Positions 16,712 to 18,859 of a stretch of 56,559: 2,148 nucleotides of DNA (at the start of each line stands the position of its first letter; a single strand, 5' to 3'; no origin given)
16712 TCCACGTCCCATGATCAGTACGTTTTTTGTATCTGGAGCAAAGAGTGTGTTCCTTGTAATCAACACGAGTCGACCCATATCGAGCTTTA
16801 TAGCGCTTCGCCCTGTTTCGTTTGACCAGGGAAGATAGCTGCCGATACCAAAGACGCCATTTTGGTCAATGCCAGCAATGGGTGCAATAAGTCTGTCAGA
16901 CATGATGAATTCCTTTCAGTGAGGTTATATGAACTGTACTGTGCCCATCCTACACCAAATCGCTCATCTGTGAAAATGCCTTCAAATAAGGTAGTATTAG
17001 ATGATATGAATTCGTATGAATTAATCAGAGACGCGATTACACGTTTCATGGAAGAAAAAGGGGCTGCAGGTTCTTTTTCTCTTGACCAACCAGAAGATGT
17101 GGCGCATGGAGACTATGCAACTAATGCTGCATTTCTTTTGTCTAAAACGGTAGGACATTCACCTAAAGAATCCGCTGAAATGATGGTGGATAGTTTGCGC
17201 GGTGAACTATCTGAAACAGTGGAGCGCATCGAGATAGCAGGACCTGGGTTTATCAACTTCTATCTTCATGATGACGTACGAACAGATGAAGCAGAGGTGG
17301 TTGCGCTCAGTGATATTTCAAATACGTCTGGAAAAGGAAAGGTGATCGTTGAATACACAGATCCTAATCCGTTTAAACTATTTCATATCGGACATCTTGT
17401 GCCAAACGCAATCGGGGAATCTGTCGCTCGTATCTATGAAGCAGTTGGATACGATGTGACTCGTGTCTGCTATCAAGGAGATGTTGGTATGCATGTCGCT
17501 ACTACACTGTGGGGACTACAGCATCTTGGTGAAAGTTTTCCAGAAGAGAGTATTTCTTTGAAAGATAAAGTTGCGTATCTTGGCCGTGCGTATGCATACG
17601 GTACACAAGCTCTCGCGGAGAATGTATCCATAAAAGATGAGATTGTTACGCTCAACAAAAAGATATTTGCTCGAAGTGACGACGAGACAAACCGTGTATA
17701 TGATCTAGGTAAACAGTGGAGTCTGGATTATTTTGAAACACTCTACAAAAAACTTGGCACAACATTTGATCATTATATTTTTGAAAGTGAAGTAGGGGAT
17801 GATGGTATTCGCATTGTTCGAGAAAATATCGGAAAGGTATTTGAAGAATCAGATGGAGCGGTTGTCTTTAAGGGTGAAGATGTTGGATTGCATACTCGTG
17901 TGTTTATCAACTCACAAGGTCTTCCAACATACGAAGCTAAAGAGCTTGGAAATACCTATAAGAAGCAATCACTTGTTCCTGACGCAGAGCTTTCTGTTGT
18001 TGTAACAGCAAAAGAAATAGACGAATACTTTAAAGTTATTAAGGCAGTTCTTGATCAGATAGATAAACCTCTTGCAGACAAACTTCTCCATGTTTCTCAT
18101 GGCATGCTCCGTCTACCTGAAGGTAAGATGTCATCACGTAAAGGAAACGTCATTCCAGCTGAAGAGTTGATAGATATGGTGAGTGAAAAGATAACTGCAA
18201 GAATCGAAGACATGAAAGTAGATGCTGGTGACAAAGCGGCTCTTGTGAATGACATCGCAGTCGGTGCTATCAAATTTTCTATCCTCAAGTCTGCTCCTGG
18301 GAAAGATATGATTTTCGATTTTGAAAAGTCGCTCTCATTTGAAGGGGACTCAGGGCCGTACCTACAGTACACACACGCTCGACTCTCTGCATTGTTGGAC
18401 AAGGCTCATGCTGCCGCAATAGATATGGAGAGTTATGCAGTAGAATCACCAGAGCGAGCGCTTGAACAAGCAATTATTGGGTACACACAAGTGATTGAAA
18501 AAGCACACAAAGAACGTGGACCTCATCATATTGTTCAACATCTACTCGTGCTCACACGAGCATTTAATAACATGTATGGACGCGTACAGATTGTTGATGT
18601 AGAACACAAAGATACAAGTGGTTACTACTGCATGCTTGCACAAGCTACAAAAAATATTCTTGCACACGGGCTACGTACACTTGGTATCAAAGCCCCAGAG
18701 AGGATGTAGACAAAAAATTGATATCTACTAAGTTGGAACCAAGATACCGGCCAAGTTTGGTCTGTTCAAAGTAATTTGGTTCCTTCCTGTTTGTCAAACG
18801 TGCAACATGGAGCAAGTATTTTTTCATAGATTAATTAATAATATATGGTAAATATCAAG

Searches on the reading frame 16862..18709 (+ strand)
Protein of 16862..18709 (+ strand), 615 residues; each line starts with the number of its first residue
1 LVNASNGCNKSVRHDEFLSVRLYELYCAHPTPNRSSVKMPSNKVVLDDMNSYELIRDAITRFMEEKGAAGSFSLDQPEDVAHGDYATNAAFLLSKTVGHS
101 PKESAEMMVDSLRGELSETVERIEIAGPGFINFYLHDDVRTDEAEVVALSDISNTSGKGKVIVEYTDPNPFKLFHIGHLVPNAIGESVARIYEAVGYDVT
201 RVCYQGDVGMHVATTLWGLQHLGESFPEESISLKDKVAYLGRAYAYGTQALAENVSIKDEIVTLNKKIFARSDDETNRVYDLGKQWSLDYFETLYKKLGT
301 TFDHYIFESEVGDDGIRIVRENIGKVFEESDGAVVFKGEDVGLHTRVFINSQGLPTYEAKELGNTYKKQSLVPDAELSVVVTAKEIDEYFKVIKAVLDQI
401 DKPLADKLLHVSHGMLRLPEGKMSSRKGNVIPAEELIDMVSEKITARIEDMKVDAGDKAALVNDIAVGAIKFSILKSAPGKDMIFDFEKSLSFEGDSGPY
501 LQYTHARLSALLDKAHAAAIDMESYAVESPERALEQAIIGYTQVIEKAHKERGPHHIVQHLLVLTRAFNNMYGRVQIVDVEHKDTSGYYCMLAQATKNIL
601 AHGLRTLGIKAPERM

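Call 71: search_protein_families(library=pfam, proteins=[window:16862-18709:+], max_evalue=0.00001)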
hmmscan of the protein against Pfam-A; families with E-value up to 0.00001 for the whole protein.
window:16862-18709:+ (615 aa): 3 families
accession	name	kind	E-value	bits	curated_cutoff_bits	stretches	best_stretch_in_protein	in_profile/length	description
PF00750.26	tRNA-synt_1d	-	3.5e-30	105.6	23.3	1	155-487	16-349/349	tRNA synthetases class I (R), catalytic domain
PF05746.21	DALR_1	-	7.9e-20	71.5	22.3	1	501-615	1-117/117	DALR anticodon binding domain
PF03485.21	Arg_tRNA_synt_N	-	1.6e-17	64.3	21.5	1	53-135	5-85/85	Arginyl tRNA synthetase N terminal domain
